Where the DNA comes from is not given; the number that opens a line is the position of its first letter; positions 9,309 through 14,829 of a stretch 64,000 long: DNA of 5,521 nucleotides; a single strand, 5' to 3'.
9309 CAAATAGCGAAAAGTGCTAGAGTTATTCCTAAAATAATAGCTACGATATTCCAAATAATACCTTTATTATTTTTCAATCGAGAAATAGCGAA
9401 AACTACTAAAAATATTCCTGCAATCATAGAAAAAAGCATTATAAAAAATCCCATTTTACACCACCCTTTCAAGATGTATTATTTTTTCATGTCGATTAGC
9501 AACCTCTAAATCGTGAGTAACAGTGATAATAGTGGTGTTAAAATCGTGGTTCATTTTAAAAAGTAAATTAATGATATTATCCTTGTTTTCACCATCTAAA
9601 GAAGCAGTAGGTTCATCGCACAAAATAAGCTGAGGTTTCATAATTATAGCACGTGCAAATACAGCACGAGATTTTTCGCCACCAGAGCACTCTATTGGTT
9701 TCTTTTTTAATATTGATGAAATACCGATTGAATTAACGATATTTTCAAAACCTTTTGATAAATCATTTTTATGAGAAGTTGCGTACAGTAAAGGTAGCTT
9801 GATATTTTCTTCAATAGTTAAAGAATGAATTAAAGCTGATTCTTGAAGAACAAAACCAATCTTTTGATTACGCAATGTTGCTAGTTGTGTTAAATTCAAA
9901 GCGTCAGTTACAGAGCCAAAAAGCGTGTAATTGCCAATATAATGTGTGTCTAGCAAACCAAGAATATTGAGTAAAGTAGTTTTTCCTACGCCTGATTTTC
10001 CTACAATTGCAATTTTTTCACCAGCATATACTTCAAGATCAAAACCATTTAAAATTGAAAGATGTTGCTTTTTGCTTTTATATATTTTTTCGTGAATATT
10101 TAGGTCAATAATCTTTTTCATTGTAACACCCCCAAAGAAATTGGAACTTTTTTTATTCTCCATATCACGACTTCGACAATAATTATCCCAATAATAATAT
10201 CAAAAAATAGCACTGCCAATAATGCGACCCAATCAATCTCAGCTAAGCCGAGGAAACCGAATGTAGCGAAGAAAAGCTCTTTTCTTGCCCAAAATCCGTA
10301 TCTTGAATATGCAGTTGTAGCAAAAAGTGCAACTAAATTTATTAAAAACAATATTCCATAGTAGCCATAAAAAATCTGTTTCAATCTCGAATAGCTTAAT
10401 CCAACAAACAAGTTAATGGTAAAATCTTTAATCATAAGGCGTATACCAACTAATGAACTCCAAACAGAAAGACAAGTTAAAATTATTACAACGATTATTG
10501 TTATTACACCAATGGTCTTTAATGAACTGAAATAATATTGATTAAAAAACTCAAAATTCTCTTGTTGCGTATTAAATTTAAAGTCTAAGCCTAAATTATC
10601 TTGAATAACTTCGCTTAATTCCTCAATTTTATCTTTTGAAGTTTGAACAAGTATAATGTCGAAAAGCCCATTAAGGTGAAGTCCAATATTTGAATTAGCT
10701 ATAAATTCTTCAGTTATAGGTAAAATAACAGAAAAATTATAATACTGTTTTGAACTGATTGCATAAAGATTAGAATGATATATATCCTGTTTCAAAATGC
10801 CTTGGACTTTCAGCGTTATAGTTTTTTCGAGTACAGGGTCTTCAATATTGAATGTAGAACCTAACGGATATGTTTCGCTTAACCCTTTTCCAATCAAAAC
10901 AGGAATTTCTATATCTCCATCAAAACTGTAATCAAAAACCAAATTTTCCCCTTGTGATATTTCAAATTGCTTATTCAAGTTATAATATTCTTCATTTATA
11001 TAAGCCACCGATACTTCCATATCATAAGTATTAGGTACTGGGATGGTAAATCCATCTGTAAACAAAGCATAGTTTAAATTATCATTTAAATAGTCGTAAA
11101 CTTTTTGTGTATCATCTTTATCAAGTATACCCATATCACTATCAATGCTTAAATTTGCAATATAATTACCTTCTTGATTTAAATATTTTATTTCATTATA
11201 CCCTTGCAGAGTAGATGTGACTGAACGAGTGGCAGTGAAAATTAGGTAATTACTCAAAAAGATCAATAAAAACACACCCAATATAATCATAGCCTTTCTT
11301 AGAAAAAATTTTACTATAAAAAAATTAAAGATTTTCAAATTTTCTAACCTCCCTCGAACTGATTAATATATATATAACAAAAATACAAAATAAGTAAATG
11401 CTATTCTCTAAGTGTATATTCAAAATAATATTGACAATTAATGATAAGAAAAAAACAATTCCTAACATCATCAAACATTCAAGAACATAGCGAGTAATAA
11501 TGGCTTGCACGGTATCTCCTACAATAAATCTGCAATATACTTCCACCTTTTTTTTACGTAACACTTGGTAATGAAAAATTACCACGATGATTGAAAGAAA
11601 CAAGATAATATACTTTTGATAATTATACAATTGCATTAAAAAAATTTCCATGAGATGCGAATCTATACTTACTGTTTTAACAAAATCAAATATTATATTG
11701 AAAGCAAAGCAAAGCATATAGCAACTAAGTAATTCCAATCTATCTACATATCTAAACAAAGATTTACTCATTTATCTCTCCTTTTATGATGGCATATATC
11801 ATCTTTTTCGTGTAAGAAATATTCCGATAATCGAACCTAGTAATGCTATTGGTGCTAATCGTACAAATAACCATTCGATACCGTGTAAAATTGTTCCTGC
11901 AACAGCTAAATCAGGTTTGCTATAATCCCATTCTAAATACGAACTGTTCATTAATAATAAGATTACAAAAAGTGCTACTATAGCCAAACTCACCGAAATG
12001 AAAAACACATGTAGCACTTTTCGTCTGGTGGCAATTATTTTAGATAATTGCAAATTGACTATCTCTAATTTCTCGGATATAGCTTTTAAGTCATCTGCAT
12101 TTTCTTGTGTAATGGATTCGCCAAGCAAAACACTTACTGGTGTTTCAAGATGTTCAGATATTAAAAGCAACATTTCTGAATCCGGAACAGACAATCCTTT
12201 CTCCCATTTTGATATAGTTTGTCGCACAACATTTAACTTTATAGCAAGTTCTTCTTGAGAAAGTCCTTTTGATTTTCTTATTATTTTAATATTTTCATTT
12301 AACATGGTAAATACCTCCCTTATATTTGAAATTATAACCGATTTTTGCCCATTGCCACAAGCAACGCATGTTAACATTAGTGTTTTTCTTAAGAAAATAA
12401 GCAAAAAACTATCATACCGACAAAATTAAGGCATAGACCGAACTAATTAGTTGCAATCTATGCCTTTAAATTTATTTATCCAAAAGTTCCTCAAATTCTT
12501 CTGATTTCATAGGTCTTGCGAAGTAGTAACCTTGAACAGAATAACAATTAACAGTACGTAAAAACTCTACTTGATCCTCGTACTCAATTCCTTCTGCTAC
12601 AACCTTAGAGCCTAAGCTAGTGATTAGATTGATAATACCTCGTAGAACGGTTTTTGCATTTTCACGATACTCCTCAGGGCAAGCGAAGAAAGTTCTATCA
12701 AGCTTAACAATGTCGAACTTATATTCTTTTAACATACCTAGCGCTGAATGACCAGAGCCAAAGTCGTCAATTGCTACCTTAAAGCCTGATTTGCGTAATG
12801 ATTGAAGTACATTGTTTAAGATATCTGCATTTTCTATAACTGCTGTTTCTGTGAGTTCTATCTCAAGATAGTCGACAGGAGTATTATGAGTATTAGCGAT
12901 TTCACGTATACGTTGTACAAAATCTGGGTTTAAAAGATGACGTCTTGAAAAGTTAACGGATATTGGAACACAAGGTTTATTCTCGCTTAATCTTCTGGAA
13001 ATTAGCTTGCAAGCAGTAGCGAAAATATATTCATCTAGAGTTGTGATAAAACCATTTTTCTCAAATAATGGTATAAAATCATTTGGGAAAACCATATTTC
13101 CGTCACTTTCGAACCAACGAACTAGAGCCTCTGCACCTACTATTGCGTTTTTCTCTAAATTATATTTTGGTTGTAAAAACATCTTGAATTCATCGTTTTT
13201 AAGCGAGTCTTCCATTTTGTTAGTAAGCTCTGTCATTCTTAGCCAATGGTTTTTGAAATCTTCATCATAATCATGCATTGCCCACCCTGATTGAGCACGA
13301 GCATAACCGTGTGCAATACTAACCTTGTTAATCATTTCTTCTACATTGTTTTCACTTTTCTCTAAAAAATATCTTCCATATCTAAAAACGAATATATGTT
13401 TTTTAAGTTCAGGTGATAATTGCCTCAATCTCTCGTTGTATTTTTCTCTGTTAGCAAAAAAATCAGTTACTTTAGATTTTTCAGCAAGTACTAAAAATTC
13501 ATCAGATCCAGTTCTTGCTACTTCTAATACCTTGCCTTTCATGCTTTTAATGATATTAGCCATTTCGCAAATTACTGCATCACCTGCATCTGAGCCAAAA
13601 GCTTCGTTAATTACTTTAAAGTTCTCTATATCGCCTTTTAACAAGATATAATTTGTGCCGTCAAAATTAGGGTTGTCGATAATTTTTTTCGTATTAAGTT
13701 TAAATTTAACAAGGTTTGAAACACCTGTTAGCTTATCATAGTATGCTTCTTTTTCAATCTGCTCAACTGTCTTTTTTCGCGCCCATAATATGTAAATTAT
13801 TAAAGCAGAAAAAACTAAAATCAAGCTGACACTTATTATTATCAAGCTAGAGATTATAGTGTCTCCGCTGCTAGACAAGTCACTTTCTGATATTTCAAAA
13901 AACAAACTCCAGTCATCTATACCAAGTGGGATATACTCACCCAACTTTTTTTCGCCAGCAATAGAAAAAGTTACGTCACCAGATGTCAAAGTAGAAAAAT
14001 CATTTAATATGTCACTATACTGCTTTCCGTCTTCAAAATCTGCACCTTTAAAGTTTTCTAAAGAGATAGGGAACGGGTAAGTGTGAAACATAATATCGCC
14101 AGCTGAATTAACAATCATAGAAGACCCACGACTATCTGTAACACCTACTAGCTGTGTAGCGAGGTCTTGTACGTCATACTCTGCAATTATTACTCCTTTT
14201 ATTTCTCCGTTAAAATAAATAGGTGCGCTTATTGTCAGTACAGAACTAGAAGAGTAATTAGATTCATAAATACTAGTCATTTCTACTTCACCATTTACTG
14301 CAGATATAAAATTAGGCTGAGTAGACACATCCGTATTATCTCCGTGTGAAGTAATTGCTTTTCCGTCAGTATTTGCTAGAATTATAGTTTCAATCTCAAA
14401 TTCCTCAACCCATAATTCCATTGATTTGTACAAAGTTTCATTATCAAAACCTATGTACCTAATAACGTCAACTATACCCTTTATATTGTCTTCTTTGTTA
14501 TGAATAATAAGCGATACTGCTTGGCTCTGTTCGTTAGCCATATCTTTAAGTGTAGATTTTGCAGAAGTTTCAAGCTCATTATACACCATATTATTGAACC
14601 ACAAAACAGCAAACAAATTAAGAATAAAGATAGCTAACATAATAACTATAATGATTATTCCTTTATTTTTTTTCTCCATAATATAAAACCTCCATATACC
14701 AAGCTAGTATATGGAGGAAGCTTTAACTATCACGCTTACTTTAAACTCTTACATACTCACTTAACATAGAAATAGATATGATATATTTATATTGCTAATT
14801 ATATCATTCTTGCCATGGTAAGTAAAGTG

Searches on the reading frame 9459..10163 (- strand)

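Call 93: search_protein_families(library=pfam, proteins=[window:9459-10163:-], max_evalue=0.00001)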
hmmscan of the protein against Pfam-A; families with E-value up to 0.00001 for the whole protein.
window:9459-10163:- (235 aa): 1 family
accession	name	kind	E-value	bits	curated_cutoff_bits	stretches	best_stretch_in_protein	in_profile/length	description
PF00005.33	ABC_tran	-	1e-25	91.3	25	1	38-187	1-137/137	ABC transporter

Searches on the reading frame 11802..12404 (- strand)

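Call 93: search_protein_families(library=pfam, proteins=[window:11802-12404:-], max_evalue=0.00001)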
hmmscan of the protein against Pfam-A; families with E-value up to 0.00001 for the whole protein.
window:11802-12404:- (201 aa): 3 families
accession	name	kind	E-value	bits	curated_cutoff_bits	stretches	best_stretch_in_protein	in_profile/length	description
PF01381.28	HTH_3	-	1.8e-13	50.7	23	1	39-92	1-54/55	Helix-turn-helix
PF12844.13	HTH_19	-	1.8e-07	31.4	30.2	1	37-87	2-52/64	Helix-turn-helix domain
PF13560.12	HTH_31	-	3e-06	27.9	27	1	41-90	8-58/64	Helix-turn-helix domain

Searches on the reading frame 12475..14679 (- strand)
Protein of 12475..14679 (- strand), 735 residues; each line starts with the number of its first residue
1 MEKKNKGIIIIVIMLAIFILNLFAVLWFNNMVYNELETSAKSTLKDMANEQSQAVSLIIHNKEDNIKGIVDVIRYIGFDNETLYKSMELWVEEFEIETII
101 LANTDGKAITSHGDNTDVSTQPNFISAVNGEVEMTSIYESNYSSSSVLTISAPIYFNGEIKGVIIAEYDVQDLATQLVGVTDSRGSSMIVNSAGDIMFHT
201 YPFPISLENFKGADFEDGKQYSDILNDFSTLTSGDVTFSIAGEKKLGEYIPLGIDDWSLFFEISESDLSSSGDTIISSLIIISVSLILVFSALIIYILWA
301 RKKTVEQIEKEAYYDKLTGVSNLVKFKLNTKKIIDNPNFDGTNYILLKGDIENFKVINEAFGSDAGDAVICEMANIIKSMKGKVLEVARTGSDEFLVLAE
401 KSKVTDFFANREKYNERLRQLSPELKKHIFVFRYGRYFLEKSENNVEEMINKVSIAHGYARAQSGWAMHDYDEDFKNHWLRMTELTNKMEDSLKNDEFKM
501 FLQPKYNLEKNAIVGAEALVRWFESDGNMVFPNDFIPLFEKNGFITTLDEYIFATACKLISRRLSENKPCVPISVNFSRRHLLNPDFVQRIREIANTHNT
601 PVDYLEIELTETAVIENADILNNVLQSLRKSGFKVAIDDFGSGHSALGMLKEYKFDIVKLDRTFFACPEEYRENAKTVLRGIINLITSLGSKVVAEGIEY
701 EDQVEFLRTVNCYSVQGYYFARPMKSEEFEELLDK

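Call 93: search_protein_families(library=pfam, proteins=[window:12475-14679:-], max_evalue=0.00001)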
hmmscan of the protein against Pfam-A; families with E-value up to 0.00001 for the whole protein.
window:12475-14679:- (735 aa): 2 families
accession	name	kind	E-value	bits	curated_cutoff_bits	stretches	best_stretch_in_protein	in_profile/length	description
PF00563.25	EAL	-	9.7e-62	208.8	31.3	1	488-723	3-236/236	EAL domain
PF00990.26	GGDEF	-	1.9e-17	63.9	23.8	1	312-456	1-150/161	Diguanylate cyclase, GGDEF domain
